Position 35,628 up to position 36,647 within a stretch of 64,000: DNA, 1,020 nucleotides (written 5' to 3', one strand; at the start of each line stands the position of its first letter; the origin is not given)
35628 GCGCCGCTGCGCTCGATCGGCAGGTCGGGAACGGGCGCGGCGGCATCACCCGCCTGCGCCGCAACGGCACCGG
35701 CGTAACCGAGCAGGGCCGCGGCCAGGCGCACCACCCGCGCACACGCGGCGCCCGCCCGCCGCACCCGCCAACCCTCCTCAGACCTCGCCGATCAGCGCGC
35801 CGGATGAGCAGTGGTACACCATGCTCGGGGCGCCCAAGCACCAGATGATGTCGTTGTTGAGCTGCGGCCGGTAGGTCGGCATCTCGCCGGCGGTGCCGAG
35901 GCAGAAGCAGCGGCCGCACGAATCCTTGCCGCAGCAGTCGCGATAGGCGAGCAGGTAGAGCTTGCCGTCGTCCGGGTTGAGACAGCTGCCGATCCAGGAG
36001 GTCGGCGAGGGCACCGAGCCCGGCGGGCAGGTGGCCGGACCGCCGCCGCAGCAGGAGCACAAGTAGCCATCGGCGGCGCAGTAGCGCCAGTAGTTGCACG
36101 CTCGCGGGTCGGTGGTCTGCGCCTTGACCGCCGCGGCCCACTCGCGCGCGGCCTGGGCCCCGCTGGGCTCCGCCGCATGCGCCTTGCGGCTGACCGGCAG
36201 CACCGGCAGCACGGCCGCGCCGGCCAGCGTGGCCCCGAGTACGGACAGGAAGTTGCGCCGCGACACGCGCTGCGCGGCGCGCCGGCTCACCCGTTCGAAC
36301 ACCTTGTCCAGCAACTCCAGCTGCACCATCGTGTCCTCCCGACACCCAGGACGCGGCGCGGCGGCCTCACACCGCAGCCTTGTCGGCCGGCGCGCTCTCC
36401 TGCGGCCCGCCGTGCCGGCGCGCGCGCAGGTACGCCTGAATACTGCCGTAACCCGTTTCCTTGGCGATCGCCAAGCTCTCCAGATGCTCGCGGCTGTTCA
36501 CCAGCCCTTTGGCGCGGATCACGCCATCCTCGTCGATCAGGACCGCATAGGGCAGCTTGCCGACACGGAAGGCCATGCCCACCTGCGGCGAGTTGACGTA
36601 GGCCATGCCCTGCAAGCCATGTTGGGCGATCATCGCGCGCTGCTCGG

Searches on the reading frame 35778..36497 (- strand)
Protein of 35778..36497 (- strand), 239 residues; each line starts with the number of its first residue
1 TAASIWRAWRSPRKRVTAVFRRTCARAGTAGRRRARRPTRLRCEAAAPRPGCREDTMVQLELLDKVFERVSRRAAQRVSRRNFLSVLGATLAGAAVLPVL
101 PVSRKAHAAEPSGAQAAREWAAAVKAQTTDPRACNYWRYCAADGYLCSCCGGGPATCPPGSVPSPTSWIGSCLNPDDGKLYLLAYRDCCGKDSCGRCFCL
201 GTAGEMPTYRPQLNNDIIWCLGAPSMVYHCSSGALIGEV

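Call 5: search_protein_families(library=pfam, proteins=[window:35778-36497:-])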
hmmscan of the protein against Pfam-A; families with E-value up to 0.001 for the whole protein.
window:35778-36497:- (239 aa): 1 family
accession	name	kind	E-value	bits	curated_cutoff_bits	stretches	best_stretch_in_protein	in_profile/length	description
PF02975.19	Me-amine-dh_L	-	2e-48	163.9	25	1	127-237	1-112/113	Methylamine dehydrogenase, L chain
